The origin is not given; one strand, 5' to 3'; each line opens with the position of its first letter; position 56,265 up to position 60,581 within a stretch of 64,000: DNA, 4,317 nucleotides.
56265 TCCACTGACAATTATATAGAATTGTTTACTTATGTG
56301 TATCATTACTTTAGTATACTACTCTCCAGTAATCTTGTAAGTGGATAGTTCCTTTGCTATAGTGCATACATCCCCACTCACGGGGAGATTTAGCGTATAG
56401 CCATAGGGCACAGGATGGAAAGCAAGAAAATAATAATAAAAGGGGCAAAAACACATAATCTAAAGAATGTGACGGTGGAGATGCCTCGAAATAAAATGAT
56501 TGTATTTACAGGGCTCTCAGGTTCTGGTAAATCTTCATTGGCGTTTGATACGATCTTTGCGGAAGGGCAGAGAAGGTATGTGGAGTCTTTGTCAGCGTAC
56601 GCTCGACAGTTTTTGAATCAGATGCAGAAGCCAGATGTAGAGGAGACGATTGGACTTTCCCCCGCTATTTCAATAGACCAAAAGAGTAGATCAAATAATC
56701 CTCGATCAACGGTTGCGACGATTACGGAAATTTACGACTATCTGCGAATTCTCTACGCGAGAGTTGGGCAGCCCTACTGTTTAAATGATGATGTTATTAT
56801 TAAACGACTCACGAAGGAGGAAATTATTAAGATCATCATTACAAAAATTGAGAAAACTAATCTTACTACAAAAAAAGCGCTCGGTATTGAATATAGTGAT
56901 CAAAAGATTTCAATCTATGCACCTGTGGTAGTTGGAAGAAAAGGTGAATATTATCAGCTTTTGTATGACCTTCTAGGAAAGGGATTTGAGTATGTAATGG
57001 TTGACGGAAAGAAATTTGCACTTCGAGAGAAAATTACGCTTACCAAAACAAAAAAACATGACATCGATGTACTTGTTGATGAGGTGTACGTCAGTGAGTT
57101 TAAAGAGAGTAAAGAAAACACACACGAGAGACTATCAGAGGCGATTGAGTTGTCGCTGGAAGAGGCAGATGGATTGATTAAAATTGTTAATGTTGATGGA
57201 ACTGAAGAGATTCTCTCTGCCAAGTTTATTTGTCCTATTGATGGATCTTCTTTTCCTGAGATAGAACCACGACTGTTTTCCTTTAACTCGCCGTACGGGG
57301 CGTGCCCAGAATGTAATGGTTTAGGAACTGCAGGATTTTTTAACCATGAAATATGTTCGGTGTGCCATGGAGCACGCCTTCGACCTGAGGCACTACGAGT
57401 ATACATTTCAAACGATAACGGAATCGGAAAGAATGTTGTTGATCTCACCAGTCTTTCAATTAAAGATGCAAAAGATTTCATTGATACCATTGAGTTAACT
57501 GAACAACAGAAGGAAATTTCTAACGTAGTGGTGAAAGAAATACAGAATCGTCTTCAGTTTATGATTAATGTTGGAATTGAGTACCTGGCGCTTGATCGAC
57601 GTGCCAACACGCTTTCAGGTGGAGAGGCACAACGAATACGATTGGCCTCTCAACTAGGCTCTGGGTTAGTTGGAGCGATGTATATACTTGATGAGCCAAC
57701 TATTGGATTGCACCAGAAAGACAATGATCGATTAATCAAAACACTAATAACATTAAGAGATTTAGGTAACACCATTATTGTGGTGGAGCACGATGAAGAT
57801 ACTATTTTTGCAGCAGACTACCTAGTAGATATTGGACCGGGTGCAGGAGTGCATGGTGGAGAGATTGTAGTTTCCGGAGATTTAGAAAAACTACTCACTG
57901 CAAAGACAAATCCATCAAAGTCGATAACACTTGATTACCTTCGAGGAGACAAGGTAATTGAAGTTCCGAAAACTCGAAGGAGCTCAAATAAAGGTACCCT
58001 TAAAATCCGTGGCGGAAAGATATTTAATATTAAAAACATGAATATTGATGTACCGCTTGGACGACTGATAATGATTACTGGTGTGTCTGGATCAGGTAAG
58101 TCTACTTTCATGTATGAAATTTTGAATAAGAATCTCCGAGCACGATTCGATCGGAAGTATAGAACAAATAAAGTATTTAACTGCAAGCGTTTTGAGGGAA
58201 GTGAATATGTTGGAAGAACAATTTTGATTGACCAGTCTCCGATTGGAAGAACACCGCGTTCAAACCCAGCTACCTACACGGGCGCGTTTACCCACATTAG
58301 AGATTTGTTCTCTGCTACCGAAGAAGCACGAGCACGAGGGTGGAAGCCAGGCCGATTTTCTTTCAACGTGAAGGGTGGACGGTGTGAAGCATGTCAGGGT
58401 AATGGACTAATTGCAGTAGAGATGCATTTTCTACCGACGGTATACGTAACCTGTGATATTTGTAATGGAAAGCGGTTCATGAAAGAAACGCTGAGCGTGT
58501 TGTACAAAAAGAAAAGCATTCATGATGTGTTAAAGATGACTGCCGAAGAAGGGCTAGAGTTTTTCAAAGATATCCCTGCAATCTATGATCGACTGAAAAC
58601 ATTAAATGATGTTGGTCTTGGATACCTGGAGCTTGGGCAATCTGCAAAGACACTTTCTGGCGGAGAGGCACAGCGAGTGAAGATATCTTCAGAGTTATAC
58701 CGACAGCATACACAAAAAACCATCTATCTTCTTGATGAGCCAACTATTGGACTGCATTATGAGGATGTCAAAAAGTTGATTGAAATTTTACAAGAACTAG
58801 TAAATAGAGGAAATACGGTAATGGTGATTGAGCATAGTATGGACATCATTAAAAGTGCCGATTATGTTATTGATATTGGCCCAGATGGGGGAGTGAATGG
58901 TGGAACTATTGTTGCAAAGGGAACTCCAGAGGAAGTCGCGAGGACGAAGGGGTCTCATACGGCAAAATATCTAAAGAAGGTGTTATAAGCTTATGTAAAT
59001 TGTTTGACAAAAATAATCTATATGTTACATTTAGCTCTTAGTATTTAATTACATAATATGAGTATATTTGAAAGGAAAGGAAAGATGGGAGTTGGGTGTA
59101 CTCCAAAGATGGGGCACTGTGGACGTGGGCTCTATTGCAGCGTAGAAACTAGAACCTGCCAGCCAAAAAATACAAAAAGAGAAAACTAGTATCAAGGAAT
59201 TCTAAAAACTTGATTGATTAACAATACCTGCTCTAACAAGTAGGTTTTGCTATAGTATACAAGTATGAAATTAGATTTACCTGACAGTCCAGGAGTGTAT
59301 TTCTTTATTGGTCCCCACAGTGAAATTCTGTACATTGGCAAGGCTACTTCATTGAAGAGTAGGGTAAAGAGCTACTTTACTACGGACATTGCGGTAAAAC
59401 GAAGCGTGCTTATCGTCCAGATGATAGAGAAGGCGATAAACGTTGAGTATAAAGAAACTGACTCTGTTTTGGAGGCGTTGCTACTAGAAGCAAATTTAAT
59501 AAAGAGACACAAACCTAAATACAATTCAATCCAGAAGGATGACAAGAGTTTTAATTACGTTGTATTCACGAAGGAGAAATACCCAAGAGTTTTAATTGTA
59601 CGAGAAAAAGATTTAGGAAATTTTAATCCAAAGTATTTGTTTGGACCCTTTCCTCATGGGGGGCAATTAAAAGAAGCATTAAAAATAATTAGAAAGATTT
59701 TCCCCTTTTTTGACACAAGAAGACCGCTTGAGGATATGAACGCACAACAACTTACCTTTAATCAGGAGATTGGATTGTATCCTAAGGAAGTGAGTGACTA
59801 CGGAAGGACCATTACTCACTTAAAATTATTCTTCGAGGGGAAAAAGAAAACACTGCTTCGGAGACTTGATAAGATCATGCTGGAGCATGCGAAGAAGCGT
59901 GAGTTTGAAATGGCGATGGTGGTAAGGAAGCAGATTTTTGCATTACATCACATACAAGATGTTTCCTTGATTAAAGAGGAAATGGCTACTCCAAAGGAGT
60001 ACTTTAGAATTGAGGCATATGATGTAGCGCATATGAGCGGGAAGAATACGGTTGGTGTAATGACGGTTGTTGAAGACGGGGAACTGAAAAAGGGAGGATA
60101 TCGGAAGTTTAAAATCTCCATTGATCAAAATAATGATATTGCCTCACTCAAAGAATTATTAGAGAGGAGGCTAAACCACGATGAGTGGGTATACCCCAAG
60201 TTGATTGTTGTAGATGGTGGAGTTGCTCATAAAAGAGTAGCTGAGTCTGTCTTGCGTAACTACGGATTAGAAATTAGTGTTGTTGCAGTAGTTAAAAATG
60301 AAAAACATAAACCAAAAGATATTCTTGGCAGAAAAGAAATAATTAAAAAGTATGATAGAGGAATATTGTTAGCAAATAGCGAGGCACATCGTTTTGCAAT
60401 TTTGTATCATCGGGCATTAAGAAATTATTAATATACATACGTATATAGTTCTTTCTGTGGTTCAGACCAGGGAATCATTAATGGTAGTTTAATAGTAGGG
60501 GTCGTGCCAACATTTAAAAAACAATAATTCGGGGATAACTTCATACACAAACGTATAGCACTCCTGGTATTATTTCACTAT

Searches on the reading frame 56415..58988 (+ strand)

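Call 12: search_protein_families(library=pfam, proteins=[window:56415-58988:+], max_evalue=0.001)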
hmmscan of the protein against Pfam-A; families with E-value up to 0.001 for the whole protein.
window:56415-58988:+ (857 aa): 18 families
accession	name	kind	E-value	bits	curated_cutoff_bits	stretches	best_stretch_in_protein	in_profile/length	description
PF00005.33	ABC_tran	-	3.2e-22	80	25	1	713-777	79-136/137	ABC transporter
PF17760.6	UvrA_inter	-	5.5e-21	74.9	23.3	1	161-260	15-108/109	UvrA interaction domain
PF02463.25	SMC_N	-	1.2e-11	44.9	40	1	4-473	3-211/220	RecF/RecN/SMC N terminal domain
PF13304.12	AAA_21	-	7.9e-08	33.2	27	0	754-805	244-296/304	AAA domain, putative AbiEii toxin, Type IV TA system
PF13555.12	AAA_29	-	1.2e-07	31.8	27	0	545-566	18-39/61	P-loop containing region of AAA domain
PF13175.12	AAA_15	-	7e-07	29.6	32.1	0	763-812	324-374/374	AAA ATPase domain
PF00684.25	DnaJ_CXXCXGXG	-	1.1e-05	26.1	32.7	0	656-687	17-51/65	DnaJ central domain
PF20720.3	nSTAND3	-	1.7e-05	25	27.2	0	13-45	4-36/155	Novel STAND NTPase 3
PF13191.12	AAA_16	-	2.6e-05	25.2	32.6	0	549-576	24-51/167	AAA ATPase domain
PF13671.12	AAA_33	-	4.5e-05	24.2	27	0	551-572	1-22/143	AAA domain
PF03193.22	RsgA_GTPase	-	8.8e-05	22.8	30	0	10-43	91-123/174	RsgA GTPase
PF01583.26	APS_kinase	-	0.0001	22.8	21.1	0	27-44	3-20/152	Adenylylsulphate kinase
PF13173.12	AAA_14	-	0.00012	22.5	27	0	550-577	3-28/129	AAA domain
PF13401.12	AAA_22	-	0.00026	21.8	27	0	550-576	6-32/130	AAA domain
PF13476.12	AAA_23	-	0.00053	21.1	27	0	5-42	1-35/201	AAA domain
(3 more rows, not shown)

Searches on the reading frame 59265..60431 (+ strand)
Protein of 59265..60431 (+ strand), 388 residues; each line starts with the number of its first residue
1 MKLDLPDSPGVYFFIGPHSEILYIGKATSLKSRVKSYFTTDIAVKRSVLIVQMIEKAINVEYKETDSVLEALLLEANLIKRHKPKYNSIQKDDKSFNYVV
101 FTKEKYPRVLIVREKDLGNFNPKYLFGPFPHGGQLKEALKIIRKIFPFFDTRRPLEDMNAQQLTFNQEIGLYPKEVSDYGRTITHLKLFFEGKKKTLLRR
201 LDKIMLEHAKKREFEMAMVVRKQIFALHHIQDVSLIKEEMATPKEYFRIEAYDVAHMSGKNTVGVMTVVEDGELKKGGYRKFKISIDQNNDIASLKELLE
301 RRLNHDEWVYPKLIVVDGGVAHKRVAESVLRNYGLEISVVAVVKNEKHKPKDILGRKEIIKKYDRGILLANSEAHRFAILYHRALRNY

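Call 12: search_protein_families(library=pfam, proteins=[window:59265-60431:+], max_evalue=0.001)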
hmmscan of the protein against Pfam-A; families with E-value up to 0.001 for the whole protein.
window:59265-60431:+ (388 aa): 2 families
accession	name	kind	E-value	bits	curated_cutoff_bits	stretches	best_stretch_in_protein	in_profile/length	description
PF08459.17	UvrC_RNaseH_dom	-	4.9e-31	108.2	22.3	1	239-379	3-159/159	UvrC RNAse H endonuclease domain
PF01541.30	GIY-YIG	-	3.4e-08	34.1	22.6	1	9-87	2-78/78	GIY-YIG catalytic domain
